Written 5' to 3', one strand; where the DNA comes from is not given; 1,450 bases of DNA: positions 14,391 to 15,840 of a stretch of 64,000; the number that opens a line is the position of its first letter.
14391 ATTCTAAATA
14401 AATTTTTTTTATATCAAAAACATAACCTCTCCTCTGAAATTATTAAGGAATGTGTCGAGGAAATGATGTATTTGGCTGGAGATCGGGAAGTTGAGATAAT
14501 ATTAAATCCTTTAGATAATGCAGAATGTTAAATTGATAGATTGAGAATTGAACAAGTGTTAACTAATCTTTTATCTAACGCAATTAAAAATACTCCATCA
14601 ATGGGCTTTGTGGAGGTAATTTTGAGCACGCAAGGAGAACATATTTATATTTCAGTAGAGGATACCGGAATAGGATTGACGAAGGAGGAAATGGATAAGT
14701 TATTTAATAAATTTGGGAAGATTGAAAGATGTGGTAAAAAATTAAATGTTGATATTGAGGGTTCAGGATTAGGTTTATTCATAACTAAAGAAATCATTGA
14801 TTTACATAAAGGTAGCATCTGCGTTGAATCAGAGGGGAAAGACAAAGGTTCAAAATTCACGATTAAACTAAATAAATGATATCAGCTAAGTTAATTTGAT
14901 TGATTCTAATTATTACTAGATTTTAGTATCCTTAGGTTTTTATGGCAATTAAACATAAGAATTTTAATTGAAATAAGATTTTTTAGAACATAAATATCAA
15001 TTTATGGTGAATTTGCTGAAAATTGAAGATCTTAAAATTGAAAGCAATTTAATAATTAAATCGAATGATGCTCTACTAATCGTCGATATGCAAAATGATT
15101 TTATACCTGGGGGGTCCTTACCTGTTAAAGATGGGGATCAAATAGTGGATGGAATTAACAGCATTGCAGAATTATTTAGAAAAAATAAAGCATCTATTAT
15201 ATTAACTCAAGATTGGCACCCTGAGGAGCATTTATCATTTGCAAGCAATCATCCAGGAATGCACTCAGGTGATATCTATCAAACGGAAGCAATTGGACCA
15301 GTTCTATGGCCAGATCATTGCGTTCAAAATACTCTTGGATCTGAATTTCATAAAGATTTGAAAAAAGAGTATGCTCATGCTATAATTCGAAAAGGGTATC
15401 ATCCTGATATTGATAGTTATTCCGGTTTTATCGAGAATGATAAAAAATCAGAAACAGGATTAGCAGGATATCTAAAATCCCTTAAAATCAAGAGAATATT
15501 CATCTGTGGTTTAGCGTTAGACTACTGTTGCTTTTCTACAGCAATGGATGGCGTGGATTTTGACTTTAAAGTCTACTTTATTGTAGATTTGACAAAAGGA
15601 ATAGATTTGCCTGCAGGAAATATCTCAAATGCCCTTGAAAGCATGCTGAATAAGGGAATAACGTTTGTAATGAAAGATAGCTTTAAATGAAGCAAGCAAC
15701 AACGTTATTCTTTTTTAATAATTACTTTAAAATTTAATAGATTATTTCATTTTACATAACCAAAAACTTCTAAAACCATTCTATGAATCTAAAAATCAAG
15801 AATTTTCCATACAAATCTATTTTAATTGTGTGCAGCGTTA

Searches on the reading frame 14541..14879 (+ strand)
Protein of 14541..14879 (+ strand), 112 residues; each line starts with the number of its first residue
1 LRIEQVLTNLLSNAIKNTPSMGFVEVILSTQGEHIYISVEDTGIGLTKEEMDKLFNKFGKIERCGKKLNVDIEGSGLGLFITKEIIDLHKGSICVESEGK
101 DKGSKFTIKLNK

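Call 21: search_protein_families(library=pfam, proteins=[window:14541-14879:+], max_evalue=0.0001)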
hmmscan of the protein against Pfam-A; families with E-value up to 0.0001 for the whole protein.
window:14541-14879:+ (112 aa): 2 families
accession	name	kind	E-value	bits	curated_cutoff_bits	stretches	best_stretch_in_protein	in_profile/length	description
PF02518.31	HATPase_c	-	1.7e-25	90.1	26.4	1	2-111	5-108/111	Histidine kinase-, DNA gyrase B-, and HSP90-like ATPase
PF13589.12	HATPase_c_3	-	8.5e-05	23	25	1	2-84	2-82/137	Histidine kinase-, DNA gyrase B-, and HSP90-like ATPase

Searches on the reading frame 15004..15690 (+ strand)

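Call 21: search_protein_families(library=pfam, proteins=[window:15004-15690:+], max_evalue=0.0001)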
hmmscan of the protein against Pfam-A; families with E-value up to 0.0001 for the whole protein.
window:15004-15690:+ (228 aa): 1 family
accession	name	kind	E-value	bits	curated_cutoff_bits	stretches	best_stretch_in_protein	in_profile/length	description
PF00857.26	Isochorismatase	-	2.3e-24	86.9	27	1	23-202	2-153/175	Isochorismatase domain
